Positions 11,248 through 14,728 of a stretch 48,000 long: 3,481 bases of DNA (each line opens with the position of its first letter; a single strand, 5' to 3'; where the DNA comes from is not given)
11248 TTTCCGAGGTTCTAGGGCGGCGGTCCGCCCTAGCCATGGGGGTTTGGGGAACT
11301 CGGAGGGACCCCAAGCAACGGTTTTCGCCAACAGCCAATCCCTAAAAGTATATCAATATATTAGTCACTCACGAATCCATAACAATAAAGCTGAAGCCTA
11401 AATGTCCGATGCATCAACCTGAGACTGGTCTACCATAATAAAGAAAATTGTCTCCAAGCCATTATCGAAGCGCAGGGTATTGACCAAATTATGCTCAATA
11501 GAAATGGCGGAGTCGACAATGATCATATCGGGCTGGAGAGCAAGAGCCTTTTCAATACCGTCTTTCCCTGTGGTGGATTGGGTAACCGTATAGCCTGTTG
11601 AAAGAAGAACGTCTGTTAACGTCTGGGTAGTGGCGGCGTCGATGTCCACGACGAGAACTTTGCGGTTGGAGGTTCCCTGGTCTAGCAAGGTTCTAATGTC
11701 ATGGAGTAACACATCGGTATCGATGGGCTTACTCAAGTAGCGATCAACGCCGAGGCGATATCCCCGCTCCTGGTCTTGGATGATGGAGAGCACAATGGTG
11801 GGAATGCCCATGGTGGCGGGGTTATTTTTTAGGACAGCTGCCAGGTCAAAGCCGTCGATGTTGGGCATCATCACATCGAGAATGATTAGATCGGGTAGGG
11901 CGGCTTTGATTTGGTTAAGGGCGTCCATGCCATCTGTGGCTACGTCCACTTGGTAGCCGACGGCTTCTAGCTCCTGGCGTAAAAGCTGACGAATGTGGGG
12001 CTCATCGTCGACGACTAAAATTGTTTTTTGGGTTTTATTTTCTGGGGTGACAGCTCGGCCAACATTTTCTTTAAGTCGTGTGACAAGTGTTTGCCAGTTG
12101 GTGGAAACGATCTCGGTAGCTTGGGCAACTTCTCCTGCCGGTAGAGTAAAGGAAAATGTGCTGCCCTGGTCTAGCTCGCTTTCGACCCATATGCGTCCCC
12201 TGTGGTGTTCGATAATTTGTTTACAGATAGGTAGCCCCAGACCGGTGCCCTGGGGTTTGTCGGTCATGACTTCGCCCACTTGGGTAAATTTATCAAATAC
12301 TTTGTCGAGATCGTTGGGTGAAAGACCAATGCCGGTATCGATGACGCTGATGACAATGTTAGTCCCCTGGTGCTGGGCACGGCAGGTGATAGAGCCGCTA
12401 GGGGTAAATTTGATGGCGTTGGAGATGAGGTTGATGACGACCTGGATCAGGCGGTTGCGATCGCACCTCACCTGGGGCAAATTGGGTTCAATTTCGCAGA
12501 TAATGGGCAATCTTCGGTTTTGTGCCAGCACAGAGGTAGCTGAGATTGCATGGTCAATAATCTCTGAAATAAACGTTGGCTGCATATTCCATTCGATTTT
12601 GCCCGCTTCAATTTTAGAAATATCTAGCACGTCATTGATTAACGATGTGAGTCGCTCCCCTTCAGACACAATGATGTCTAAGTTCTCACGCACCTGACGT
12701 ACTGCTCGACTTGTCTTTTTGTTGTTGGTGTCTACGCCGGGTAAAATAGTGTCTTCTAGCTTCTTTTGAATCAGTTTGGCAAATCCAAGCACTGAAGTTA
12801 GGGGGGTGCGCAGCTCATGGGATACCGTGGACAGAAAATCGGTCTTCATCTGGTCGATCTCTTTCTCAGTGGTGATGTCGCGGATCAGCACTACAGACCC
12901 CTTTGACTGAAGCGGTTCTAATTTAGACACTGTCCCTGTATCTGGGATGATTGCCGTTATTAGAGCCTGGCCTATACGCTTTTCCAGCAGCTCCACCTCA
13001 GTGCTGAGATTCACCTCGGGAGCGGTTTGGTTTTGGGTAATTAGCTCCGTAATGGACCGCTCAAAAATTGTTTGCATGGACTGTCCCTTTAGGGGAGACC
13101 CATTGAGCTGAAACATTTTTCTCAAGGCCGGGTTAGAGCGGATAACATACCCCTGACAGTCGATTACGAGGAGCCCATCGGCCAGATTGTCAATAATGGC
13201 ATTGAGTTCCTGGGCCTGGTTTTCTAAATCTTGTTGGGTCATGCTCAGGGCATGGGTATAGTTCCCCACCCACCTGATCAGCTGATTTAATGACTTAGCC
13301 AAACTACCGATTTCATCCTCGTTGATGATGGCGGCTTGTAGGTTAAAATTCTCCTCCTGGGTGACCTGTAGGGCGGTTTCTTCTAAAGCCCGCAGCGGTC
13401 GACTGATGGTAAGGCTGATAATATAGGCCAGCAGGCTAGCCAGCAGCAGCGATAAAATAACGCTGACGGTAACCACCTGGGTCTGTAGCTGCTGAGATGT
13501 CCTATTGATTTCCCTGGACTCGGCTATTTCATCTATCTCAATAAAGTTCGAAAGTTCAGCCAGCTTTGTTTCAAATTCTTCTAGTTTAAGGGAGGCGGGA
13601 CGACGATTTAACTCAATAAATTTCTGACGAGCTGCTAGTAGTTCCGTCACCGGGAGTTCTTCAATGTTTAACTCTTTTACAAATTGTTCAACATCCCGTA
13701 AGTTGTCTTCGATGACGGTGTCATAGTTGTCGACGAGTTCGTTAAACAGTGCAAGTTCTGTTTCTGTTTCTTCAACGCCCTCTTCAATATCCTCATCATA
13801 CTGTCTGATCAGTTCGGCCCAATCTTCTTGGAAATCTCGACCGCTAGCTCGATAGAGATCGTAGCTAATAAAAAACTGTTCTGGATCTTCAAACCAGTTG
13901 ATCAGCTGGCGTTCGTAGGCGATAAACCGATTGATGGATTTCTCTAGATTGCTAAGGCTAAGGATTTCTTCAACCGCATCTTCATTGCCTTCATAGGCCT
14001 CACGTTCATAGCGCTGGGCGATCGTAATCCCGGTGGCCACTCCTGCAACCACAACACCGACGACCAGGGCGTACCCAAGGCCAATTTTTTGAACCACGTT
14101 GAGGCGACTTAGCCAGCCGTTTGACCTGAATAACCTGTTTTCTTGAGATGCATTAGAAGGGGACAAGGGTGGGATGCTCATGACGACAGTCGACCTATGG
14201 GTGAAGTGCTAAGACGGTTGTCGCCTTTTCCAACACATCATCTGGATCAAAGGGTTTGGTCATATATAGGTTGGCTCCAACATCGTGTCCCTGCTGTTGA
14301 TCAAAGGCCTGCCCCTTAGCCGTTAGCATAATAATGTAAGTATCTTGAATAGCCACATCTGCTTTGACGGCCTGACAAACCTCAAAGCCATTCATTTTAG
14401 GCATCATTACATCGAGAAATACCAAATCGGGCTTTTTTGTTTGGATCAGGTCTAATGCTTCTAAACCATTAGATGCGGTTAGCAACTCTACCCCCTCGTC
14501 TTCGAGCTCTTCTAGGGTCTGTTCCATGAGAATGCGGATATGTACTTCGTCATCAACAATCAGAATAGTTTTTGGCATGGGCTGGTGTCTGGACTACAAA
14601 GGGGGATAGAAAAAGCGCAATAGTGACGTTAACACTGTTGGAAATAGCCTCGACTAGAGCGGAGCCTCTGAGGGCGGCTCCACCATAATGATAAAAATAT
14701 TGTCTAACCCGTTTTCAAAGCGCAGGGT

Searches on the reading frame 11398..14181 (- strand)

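Call 5: search_protein_families(library=pfam, proteins=[window:11398-14181:-], max_evalue=0.01)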
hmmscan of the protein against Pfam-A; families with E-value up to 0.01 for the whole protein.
window:11398-14181:- (927 aa): 7 families
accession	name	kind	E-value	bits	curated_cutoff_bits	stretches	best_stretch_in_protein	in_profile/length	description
PF02518.31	HATPase_c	-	5.1e-31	107.8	26.4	1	574-682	2-109/111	Histidine kinase-, DNA gyrase B-, and HSP90-like ATPase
PF00072.30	Response_reg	-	7.7e-29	100.5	30.2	1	721-829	1-110/111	Response regulator receiver domain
PF00512.31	HisKA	-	8.6e-18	64.6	26.9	1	445-527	1-66/66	His Kinase A (phospho-acceptor) domain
PF00672.30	HAMP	-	8.6e-07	29.6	25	1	255-302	2-48/53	HAMP domain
PF12860.13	PAS_7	-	4.5e-05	24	27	1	330-443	1-114/115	PAS fold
PF00989.32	PAS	-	0.00012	22.5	22.6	1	325-379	2-64/113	PAS fold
PF13188.13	PAS_8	-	0.001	19.3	21.8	1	326-374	3-48/65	PAS domain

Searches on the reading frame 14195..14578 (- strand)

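Call 5: search_protein_families(library=pfam, proteins=[window:14195-14578:-], max_evalue=0.01)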
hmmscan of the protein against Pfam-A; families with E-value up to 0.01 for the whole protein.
window:14195-14578:- (127 aa): 1 family
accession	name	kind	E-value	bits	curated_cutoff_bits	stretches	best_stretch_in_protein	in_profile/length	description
PF00072.30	Response_reg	-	6.5e-29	100.8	30.2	1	5-118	1-109/111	Response regulator receiver domain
